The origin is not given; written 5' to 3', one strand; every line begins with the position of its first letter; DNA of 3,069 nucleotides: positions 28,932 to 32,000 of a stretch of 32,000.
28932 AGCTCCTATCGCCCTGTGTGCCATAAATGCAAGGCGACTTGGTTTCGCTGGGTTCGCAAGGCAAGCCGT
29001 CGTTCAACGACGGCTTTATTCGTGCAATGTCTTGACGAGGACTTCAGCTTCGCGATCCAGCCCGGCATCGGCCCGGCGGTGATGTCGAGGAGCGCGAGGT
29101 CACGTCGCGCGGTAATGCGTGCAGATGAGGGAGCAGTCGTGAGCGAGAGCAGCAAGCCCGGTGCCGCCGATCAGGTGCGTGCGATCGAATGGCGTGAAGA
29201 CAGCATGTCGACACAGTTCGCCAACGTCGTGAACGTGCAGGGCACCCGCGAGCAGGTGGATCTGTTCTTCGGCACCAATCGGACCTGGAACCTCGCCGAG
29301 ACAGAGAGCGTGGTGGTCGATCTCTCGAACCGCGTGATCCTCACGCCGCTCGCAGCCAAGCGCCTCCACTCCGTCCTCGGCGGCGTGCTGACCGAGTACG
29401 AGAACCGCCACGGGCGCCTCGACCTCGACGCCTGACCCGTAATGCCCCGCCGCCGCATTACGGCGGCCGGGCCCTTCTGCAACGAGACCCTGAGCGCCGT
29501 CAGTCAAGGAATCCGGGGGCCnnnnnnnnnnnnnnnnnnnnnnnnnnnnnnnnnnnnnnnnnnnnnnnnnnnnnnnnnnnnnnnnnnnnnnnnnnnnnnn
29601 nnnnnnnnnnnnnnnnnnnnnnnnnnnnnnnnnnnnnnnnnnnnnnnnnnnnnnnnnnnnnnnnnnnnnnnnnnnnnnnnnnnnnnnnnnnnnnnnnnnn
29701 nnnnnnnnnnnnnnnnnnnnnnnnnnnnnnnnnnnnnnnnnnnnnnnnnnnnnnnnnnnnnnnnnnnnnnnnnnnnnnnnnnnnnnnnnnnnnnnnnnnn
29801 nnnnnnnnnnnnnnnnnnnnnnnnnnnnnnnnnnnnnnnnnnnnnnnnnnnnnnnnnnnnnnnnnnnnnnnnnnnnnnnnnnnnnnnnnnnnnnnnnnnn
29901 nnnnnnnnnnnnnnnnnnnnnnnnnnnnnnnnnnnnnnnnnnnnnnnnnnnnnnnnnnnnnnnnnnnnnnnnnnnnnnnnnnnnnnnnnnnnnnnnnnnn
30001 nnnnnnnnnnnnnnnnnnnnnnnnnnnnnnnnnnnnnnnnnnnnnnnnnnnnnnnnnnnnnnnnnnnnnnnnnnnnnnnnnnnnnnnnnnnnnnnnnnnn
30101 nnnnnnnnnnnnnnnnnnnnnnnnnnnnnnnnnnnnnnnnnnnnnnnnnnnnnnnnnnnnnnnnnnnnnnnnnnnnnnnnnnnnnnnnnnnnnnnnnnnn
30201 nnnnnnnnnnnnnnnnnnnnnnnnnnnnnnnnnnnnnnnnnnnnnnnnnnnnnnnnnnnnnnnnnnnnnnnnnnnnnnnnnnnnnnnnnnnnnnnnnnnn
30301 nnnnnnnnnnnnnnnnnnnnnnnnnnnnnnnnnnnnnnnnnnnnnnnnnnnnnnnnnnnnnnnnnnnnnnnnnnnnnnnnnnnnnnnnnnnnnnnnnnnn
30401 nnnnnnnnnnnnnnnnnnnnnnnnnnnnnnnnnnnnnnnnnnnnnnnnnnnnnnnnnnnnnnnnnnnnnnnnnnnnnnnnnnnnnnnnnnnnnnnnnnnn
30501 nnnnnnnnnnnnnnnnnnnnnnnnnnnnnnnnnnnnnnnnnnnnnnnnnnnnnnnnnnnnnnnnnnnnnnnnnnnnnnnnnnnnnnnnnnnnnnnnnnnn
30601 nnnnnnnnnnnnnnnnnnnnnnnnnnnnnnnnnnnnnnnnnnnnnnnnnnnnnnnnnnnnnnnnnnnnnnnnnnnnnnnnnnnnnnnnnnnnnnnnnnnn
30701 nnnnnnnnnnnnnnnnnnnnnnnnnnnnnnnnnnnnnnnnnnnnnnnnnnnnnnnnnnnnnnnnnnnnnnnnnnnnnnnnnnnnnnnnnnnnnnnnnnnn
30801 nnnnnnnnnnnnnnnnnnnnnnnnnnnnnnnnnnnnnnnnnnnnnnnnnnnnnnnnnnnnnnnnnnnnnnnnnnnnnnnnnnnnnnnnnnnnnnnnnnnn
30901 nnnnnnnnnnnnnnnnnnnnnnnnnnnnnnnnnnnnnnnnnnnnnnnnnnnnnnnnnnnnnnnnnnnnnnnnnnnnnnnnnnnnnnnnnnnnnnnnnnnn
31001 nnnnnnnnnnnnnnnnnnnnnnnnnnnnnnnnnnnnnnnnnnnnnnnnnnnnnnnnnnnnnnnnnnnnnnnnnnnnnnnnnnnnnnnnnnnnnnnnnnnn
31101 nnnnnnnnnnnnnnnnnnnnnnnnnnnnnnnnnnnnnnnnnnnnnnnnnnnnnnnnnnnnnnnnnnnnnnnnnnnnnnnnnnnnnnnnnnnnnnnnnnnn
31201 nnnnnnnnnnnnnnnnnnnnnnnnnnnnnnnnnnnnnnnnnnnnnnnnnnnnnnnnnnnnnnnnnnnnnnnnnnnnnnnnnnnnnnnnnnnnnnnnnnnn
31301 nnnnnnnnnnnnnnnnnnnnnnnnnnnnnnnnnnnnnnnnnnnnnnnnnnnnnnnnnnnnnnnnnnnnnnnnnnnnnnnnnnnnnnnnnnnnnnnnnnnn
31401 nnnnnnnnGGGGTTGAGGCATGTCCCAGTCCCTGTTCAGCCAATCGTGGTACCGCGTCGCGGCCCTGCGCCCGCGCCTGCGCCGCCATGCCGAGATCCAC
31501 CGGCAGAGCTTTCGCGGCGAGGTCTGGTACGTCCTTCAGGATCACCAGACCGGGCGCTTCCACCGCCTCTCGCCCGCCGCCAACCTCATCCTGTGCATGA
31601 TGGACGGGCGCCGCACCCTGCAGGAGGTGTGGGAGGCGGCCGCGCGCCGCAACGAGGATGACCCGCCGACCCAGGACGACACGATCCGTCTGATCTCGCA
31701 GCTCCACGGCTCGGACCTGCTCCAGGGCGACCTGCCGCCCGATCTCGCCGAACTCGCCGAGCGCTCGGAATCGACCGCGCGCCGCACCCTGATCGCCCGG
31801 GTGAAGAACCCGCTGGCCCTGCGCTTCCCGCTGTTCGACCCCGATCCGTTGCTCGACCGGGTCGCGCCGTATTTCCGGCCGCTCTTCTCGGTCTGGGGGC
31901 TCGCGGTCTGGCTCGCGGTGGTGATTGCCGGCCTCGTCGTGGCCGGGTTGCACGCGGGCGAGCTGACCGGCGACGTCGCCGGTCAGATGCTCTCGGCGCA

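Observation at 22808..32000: Divergent two-operon locus: a modification cassette facing a peptide-type export/processing cassette, with no recognisable precursor gene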

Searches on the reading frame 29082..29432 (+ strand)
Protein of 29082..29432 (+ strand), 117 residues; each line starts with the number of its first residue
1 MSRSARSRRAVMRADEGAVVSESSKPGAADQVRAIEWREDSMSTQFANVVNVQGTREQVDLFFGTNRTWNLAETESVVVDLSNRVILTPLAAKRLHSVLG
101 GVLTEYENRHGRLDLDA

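Call 5: search_protein_families(library=pfam, max_evalue=0.01, proteins=[window:29082-29432:+])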
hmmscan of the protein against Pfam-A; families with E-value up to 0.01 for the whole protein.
seq(117 aa): 1 family
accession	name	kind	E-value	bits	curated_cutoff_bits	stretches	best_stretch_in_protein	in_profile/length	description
PF11950.13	DUF3467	-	3.8e-16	59.3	25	1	26-114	9-91/92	Protein of unknown function (DUF3467)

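Call 6: search_protein_families(library=ncbifam, max_evalue=0.01, proteins=[window:29082-29432:+])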
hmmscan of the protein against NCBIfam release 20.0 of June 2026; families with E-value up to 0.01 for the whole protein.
seq(117 aa): 0 families

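Call 86: search_solved_structures(query=window:29139-29432:+, max_evalue=10)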
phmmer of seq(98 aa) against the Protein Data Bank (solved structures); distinct sequences matched with E-value up to 10: 2.
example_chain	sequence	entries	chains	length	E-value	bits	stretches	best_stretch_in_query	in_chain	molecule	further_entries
6a2a_A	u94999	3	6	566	1.2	12.9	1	12-58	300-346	Sesquisabinene B synthase 2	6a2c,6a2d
2bj0_A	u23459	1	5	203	1.6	12.5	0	22-61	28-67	ACETYLCHOLINE-BINDING PROTEIN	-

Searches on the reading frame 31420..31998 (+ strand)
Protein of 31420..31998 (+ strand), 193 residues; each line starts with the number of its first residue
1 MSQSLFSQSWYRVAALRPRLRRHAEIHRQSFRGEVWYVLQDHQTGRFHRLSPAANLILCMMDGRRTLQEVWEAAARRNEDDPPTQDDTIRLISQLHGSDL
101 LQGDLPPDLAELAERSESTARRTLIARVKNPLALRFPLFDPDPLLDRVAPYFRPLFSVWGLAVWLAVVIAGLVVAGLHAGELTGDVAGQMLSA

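Call 5: search_protein_families(library=pfam, max_evalue=0.01, proteins=[window:31420-31998:+])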
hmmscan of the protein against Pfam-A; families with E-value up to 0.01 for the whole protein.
seq(193 aa): 1 family
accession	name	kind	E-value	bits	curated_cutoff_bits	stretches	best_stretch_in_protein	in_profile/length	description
PF05402.18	PqqD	-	7.2e-07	29.9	23.4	1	37-101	2-67/67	Coenzyme PQQ synthesis protein D (PqqD)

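Call 6: search_protein_families(library=ncbifam, max_evalue=0.01, proteins=[window:31420-31998:+])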
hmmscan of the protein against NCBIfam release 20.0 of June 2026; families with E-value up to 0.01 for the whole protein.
seq(193 aa): 4 families
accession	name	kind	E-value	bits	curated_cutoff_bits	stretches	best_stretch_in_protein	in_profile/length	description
NF041824.1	daptide_HExxH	equivalog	5.3e-11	42.3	300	1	18-184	1-149/379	daptide biosynthesis intramembrane metalloprotease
TIGR04248.1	SCM_PqqD_rel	equivalog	0.0015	18.7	100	1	35-91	14-70/84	SynChlorMet cassette protein ScmD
NF033530.1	lasso_PqqD_Strm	exception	0.0021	18.2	70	1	37-100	13-77/78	lasso peptide biosynthesis PqqD family chaperone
TIGR03859.1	PQQ_PqqD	equivalog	0.0039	17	46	1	45-100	24-79/81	pyrroloquinoline quinone biosynthesis peptide chaperone PqqD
